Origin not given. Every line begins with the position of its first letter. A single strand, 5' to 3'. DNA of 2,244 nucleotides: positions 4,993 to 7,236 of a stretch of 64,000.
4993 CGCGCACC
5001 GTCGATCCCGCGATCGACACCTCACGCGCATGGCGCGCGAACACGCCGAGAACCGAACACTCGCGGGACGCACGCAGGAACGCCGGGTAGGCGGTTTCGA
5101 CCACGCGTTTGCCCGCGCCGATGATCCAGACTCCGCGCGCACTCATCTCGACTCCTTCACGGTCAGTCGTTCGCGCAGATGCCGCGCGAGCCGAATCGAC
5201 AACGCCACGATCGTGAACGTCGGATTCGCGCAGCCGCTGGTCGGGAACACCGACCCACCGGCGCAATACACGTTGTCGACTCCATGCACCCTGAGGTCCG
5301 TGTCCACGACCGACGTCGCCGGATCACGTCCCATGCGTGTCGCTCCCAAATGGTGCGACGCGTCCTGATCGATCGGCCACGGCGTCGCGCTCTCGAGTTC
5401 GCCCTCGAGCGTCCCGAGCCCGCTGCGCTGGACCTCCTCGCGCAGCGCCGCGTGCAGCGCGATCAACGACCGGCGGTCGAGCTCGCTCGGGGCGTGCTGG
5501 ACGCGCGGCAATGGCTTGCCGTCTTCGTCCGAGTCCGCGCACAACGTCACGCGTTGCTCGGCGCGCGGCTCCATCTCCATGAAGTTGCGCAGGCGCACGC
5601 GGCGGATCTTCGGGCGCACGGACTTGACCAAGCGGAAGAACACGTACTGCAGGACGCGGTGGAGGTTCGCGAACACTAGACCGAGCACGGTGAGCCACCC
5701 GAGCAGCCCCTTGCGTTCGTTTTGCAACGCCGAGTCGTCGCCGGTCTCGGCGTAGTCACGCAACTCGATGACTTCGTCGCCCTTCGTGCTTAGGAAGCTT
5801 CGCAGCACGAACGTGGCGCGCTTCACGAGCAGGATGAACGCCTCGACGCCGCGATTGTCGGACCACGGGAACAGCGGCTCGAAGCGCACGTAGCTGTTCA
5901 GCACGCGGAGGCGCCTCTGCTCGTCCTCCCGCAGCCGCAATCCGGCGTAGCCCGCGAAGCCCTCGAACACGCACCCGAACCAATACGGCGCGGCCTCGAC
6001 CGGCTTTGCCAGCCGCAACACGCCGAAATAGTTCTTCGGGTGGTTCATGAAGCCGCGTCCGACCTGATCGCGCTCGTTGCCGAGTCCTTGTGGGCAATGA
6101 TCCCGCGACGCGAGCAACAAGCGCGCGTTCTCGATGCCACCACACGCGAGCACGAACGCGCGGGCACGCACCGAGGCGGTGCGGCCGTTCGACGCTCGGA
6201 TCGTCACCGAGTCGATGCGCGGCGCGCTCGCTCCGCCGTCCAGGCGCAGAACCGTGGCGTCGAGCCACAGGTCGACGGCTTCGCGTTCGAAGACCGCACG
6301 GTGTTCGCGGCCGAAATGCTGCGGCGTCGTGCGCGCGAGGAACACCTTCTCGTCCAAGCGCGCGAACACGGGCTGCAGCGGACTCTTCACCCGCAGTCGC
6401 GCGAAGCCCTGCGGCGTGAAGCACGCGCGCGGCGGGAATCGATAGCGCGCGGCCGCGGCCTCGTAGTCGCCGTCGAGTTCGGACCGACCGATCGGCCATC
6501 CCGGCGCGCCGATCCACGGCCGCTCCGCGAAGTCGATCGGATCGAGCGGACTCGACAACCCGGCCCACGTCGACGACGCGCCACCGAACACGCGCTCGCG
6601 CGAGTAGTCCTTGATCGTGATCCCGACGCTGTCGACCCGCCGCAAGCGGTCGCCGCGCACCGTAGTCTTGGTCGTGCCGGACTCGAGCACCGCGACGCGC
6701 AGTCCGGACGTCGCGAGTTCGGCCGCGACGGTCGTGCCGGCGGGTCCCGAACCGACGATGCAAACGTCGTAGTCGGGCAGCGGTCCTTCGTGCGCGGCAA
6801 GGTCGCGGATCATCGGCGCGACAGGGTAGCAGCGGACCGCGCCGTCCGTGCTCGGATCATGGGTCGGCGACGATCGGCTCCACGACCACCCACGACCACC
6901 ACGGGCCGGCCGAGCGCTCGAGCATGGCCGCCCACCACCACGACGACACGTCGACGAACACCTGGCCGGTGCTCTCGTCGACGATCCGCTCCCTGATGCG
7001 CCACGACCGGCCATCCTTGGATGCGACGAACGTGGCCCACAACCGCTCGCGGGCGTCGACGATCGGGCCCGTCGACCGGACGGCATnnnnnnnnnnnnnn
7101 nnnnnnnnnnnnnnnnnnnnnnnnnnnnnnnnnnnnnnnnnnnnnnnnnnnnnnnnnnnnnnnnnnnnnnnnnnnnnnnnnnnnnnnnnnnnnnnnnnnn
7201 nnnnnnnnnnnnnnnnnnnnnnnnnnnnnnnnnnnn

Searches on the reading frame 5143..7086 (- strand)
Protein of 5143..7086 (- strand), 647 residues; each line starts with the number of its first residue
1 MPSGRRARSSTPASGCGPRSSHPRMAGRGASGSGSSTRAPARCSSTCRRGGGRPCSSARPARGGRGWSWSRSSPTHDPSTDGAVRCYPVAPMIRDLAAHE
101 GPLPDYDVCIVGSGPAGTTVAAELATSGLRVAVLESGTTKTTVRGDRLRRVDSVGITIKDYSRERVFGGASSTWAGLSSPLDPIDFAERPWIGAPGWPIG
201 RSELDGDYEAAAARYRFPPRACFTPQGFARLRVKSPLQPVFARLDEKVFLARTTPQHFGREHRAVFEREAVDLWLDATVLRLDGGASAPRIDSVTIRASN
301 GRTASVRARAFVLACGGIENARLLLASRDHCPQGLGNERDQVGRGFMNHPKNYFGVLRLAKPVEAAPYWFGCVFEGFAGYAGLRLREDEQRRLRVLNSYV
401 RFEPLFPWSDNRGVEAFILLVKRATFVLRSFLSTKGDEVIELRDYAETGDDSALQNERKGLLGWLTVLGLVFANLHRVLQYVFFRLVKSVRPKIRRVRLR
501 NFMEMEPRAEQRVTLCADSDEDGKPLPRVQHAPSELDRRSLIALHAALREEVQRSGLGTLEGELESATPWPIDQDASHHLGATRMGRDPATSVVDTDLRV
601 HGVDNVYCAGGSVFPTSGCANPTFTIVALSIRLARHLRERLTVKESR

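Call 30: search_protein_families(library=pfam, proteins=[window:5143-7086:-], max_evalue=0.001)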
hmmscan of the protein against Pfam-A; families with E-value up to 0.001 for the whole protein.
window:5143-7086:- (647 aa): 7 families
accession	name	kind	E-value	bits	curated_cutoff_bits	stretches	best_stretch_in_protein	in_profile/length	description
PF05199.19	GMC_oxred_C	-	3.2e-24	86.5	24.6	1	507-629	1-138/139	GMC oxidoreductase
PF07992.20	Pyr_redox_2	-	1e-07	32.1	26.1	1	106-142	1-37/291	Pyridine nucleotide-disulphide oxidoreductase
PF00890.30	FAD_binding_2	-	1.7e-07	31.2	20.4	1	107-139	1-33/414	FAD binding domain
PF01494.25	FAD_binding_3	-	3.2e-06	27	22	1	105-141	1-37/349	FAD binding domain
PF13450.12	NAD_binding_8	-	8.9e-05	23.1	21.9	1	110-138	1-29/68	NAD(P)-binding Rossmann-like domain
PF01266.30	DAO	-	0.00029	20.9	27.9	1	107-138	1-33/353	FAD dependent oxidoreductase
PF01946.23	Thi4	-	0.00043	20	26.2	1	106-136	18-49/235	Thi4 family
